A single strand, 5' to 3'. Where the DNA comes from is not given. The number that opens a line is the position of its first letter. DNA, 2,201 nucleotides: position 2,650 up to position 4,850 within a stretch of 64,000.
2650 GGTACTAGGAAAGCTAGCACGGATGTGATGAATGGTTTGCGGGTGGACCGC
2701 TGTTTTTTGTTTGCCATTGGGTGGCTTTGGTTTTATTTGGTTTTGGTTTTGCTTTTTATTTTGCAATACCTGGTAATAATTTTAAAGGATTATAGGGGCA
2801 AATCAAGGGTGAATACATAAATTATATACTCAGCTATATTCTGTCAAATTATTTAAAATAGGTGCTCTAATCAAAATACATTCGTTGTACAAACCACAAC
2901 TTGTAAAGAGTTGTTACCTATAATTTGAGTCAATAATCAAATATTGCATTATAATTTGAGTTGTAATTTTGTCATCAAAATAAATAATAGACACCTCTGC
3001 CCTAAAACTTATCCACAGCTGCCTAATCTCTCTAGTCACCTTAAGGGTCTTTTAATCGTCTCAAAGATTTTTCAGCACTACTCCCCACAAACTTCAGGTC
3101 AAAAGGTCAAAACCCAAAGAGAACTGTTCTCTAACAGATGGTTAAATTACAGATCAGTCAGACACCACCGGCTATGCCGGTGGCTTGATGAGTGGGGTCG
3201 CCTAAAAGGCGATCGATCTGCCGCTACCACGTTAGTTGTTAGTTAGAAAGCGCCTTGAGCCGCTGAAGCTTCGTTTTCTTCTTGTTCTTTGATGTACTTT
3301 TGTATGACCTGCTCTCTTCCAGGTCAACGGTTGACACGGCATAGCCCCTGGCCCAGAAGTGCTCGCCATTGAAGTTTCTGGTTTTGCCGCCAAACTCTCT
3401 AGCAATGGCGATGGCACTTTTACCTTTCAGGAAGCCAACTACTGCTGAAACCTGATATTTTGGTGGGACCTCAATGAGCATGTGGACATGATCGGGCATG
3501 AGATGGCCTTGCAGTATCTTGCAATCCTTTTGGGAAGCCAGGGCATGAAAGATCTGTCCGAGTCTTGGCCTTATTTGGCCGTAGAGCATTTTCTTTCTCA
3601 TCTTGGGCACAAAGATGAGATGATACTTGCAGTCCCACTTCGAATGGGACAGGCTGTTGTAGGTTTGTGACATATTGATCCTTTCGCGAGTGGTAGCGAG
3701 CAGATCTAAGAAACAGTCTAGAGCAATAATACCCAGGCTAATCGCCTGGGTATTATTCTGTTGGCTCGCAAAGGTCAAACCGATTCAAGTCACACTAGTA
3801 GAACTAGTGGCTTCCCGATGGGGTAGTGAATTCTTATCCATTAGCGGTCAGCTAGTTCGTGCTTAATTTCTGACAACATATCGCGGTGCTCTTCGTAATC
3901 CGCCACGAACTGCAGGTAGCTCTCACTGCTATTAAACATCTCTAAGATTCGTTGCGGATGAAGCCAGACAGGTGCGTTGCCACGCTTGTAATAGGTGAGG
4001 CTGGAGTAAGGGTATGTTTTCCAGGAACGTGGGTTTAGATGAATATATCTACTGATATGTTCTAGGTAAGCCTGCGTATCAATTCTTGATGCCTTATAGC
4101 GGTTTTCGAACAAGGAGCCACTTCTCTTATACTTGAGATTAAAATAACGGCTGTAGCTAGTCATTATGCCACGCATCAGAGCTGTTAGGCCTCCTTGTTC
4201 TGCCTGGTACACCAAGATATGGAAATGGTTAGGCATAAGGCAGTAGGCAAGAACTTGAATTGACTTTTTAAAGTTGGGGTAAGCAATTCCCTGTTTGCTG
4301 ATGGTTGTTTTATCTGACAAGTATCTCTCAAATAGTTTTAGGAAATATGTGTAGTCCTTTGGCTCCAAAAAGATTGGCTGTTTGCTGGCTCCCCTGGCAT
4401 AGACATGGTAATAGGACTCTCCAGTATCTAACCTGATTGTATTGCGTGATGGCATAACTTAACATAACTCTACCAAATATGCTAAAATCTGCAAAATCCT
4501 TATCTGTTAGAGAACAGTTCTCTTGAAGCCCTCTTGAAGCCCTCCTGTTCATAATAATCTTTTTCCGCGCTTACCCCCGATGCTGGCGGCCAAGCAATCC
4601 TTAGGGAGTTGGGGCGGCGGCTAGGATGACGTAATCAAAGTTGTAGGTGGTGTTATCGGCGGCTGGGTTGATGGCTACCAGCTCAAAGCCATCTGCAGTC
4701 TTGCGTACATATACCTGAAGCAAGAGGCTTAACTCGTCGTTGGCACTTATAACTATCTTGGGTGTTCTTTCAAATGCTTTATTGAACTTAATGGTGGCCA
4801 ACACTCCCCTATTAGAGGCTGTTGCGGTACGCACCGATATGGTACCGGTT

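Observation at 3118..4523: IS200-type tnpA plus RAYT-like gene bracketed by inverted REP-like palindromes, with a third copy in the ileS leader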

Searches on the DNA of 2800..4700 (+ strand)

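Call 11: search_rna_families(source=window, start=2800, end=4700, threshold=evalue, max_evalue=10, show_alignments=2)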
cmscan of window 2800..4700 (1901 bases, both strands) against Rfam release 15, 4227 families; matches with E-value up to 10: 5.
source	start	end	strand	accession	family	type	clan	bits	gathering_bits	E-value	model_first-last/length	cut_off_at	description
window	3565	3627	+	RF00564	SCARNA11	Gene; snRNA; snoRNA; scaRNA;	-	19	37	0.81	1-140/140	no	Small Cajal body specific RNA 11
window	4055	4130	-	RF02273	FsrA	Gene;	-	17.6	80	1.3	1-83/83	no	FsrA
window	3944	4060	+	RF00416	SNORA43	Gene; snRNA; snoRNA; HACA-box;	CL00029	15.7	80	4.6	1-138/138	no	Small nucleolar RNA SNORA43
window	3419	3476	-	RF01962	RMST_1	Gene; lncRNA;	-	12.9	40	7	1-61/61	no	Rhabdomyosarcoma 2 associated transcript conserved region 1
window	4589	4691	-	RF01876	MIAT_exon5_2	Gene; lncRNA;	-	12.5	75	9.7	1-83/83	no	Myocardial infarction associated transcript exon 5 conserved region 2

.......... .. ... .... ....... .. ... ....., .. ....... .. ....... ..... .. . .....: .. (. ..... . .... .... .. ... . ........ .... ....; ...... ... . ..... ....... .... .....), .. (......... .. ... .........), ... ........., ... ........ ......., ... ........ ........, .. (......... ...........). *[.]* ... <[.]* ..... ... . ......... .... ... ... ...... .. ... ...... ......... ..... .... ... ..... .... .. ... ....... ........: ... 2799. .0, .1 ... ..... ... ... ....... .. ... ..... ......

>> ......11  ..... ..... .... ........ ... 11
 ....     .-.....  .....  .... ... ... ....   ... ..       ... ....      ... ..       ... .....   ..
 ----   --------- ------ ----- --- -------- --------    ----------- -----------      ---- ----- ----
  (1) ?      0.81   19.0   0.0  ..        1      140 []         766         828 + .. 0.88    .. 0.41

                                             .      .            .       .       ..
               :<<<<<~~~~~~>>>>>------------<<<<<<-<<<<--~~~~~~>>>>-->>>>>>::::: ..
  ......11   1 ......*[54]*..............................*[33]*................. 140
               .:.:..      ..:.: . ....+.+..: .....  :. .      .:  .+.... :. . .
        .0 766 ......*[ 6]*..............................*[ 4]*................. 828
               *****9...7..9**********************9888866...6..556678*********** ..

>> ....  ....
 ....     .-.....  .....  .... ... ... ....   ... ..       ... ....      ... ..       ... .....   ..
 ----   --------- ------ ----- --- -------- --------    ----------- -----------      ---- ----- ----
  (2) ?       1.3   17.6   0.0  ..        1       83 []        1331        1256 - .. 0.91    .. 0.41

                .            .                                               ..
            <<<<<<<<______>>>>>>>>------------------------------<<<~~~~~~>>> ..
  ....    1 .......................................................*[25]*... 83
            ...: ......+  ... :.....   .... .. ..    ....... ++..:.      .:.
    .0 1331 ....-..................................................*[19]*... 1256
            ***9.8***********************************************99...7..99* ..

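Call 78: build_rna_model(alignment_id=A2, structure=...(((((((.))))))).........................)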
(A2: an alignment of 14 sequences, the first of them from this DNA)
Model R1 built from alignment A2 (14 sequences, 43 columns); structure: as given.
model positions 42; base pairs 7; branch points 0; effective number of sequences 14; information 1.049 bits per position. Calibrated on 0.2 Mb of random sequence (short: E-values are rough).
structure used (alignment columns):
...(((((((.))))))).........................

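Call 79: search_with_rna_model(model_id=R1, source=window, filters=off, max_evalue=10, show_alignments=0)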
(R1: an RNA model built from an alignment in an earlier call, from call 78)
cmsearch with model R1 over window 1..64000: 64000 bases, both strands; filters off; matches with E-value up to 10: 12.
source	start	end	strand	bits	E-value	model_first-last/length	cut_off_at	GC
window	4484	4525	-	52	1.4e-13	1-42/42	no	0.33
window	24885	24926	-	50.2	5.5e-13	1-42/42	no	0.33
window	3116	3157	+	49.6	8.2e-13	1-42/42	no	0.33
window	24908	24949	+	28.9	2.7e-06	1-42/42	no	0.31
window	3118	3132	-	17.3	0.011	3-17/42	no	0.4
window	4509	4523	+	17.3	0.011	3-17/42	no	0.4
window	45970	46002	-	16.7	0.018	1-42/42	no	0.33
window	31946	31975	-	14.1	0.11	1-42/42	no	0.13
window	36480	36528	-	12.8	0.3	1-42/42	no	0.45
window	19713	19747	+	10.5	1.5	1-42/42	no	0.26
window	37892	37924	+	8.8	5.3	1-42/42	no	0.42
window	23913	23945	-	8.1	8.8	1-42/42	no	0.3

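Call 80: search_with_rna_model(model_id=R1, sources=[L002, L004, L005, L006, L007, L008, L009, L010, L011, L012, L013, L014, L015, L016, L017, L020, L021, L024, L025, L027, L084, L086, L088, L089, L090, L091, L092, L093, L094], max_evalue=0.01)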
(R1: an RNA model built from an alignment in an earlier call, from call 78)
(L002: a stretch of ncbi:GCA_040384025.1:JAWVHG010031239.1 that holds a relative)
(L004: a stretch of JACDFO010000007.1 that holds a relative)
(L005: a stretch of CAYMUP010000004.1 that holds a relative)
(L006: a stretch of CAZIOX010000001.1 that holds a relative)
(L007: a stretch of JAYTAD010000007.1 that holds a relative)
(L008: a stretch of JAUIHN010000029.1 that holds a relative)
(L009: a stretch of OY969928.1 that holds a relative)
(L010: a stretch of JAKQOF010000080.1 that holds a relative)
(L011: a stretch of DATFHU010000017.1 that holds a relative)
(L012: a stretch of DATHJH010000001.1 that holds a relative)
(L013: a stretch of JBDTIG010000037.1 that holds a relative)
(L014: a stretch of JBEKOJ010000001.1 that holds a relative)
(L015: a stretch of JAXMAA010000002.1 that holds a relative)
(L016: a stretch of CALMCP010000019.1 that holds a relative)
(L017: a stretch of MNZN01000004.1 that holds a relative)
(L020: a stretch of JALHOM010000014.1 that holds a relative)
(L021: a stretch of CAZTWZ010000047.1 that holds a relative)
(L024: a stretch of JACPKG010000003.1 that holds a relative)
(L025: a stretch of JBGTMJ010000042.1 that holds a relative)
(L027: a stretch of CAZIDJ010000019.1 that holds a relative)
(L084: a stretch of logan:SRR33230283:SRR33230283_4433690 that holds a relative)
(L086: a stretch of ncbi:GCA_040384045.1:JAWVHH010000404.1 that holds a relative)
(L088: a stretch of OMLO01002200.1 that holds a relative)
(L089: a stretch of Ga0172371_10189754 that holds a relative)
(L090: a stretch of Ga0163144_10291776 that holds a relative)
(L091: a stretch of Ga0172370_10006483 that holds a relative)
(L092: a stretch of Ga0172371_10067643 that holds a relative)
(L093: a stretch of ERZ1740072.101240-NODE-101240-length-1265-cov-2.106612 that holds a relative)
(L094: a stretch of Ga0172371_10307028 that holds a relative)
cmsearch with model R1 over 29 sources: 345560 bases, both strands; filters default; matches with E-value up to 0.01: 26.
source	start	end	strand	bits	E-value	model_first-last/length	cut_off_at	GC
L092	1380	1421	-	55.7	5.5e-14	1-42/42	no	0.33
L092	1459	1500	-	55.7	5.5e-14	1-42/42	no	0.33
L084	1137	1178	-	55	9.2e-14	1-42/42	no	0.36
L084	438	479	+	54.8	1e-13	1-42/42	no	0.36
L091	12765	12806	-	54.8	1.1e-13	1-42/42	no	0.36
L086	10620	10661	-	54.2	1.6e-13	1-42/42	no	0.38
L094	245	286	+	53.4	2.9e-13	1-42/42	no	0.31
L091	13951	13992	-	53.3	3.2e-13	1-42/42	no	0.36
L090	1245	1286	-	53.2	3.4e-13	1-42/42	no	0.29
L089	1712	1751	-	50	3.3e-12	3-42/42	no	0.35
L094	904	945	-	49.6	4.6e-12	1-42/42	no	0.29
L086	9943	9984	+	45.4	9.2e-11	1-42/42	no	0.45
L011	5324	5365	-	43.1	5e-10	1-42/42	no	0.45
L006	9935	9976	+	42.6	7e-10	1-42/42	no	0.4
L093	794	835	-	40.4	3.5e-09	1-42/42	no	0.4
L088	5366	5406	+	38.4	1.5e-08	1-42/42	no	0.32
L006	10744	10784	-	35.4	1.3e-07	1-42/42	no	0.37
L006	9912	9953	-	31.9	1.6e-06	1-42/42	no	0.52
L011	16601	16642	-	30.4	4.8e-06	1-42/42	no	0.4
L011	9927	9968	+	30.3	5e-06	1-42/42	no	0.43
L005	10612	10650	-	27.2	4.6e-05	1-42/42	no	0.31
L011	10614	10655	-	25.8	0.00013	1-42/42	no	0.4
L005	10632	10667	+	24.8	0.00026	1-42/42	no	0.39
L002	2992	3033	-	22.4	0.0015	1-42/42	no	0.45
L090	1270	1286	+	21.2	0.0036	3-19/42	no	0.35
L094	225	263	-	21.1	0.004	1-42/42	no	0.44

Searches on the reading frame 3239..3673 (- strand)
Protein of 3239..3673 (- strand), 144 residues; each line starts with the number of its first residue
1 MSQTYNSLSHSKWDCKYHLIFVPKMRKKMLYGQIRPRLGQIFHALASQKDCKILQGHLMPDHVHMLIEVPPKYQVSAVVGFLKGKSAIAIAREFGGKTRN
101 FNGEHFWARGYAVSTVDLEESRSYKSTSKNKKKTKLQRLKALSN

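Call 6: search_protein_families(library=pfam, proteins=[window:3239-3673:-], max_evalue=0.01)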
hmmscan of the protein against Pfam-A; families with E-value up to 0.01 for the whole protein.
window:3239-3673:- (144 aa): 1 family
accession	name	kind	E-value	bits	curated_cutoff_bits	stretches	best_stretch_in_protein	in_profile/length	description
PF01797.21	Y1_Tnp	-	6.5e-35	120.3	23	1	12-120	2-110/121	Transposase IS200 like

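Call 7: search_protein_families(library=ncbifam, proteins=[window:3239-3673:-], max_evalue=0.01)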
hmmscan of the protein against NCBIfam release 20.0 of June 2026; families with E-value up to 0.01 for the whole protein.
window:3239-3673:- (144 aa): 2 families
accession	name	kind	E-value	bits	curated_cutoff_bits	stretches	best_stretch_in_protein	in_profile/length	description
NF033573.1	transpos_IS200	equivalog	9e-38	129.3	55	1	5-117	1-113/126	IS200/IS605 family transposase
NF047646.1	REP_Tyr_transpos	equivalog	6e-10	39.2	80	1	33-121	29-119/146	REP-associated tyrosine transposase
